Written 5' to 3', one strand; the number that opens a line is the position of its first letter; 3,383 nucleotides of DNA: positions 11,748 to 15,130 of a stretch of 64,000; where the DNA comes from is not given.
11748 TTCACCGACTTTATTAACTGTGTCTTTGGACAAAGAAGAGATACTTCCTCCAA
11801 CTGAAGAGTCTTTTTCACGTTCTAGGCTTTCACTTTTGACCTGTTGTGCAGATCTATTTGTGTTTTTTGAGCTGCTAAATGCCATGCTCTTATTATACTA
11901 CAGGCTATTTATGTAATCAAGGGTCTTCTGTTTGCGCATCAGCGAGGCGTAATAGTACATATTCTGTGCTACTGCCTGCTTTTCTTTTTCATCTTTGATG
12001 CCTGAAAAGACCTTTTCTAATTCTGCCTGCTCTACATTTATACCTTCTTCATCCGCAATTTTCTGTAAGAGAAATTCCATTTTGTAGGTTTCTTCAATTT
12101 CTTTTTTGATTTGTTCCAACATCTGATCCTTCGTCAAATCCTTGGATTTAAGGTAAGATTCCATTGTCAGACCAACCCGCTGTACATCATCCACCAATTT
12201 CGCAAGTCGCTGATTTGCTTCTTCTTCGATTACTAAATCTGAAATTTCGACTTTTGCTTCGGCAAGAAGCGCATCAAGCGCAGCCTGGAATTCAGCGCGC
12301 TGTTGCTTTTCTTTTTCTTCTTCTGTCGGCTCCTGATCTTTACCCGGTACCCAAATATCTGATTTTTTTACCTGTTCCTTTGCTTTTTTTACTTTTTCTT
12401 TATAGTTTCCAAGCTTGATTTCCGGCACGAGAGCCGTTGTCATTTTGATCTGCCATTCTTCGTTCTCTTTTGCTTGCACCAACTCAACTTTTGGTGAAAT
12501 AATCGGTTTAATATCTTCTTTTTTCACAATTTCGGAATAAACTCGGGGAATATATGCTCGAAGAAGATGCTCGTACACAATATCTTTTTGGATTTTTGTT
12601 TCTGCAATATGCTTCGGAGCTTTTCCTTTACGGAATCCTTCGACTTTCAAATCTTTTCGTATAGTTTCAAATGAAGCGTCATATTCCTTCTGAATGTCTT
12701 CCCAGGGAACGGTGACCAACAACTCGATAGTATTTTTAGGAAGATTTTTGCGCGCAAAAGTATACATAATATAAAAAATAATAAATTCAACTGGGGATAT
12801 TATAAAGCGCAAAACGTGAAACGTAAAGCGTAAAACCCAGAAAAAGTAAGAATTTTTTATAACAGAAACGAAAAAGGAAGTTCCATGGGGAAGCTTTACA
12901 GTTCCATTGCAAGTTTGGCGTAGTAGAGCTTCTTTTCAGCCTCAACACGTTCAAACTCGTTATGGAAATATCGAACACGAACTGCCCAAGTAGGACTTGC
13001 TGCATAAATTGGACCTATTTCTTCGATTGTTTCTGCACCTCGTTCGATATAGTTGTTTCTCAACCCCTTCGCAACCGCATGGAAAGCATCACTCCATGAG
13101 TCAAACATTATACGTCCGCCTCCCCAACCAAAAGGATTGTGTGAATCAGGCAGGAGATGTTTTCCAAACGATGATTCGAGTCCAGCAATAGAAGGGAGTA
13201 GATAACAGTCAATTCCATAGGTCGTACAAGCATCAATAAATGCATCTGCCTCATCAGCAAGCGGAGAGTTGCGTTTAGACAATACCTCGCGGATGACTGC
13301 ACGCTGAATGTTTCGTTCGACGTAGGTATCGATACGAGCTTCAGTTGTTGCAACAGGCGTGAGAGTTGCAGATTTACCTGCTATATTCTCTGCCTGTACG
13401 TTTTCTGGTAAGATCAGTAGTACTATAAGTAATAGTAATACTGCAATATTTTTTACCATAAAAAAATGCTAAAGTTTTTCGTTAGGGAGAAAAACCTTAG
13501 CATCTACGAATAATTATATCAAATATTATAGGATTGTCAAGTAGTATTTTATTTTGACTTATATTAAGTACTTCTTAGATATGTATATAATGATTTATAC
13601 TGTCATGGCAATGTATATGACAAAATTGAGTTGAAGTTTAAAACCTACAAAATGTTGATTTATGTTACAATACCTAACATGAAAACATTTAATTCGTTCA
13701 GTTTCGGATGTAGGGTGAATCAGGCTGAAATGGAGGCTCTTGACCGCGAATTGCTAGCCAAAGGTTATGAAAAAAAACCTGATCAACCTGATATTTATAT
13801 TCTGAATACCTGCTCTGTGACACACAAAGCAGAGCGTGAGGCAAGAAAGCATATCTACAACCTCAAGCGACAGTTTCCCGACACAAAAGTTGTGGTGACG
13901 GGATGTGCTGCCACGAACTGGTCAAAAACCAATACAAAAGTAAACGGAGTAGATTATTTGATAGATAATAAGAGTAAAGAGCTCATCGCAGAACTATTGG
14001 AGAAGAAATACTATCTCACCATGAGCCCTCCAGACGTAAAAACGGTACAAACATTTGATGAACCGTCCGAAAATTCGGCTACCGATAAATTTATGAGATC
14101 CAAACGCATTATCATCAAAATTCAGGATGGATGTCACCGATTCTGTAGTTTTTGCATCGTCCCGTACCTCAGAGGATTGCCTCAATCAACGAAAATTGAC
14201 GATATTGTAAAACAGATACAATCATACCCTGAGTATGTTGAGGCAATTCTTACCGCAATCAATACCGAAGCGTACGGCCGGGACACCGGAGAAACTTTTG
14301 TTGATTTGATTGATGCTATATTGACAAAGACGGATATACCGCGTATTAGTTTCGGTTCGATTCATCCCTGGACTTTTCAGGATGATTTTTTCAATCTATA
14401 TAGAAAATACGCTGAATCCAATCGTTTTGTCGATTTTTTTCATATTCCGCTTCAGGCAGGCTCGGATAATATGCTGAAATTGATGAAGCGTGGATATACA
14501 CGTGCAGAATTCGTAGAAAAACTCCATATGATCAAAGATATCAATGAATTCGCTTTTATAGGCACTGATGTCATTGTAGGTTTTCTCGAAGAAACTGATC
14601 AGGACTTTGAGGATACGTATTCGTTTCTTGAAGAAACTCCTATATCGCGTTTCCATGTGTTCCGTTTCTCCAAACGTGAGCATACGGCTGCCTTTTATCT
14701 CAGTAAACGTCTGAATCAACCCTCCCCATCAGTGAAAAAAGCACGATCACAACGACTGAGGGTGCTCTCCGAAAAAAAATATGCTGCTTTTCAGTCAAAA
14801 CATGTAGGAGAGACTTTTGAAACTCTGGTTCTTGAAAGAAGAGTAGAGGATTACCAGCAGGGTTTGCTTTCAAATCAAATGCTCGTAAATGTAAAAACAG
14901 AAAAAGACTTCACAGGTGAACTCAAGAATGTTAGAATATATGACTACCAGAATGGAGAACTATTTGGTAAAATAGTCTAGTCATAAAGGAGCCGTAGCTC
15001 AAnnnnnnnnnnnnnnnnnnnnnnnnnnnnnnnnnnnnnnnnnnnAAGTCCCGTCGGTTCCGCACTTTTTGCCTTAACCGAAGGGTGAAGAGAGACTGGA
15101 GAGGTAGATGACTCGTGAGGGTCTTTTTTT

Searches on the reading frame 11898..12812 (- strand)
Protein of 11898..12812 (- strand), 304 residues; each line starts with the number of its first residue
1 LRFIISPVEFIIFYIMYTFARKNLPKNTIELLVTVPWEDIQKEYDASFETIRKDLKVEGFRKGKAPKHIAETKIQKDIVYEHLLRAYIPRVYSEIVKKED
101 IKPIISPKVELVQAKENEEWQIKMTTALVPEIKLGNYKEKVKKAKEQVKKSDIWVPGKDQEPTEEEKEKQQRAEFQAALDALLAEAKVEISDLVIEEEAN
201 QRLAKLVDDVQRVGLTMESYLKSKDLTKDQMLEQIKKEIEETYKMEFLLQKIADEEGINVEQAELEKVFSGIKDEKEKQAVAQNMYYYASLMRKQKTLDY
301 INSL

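Call 67: search_protein_families(library=pfam, proteins=[window:11898-12812:-], max_evalue=0.0001)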
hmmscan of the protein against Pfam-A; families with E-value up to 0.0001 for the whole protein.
window:11898-12812:- (304 aa): 2 families
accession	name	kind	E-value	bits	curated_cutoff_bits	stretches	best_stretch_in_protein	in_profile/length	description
PF05697.18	Trigger_N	-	7.8e-29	101.3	22.2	1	22-153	6-137/144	Bacterial trigger factor protein (TF)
PF05698.19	Trigger_C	-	1e-15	58.6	22.7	1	164-274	15-125/162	Bacterial trigger factor protein (TF) C-terminus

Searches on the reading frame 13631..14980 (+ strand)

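Call 7: search_protein_families(library=pfam, proteins=[window:13631-14980:+], max_evalue=0.01)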
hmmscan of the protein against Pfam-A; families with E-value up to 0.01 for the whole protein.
window:13631-14980:+ (449 aa): 2 families
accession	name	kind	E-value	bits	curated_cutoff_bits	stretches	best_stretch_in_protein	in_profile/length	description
PF04055.27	Radical_SAM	-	4.1e-21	76.3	29.5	1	162-333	1-166/166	Radical SAM superfamily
PF00919.26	UPF0004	-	1e-19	70.8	27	1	23-106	5-91/98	Uncharacterized protein family UPF0004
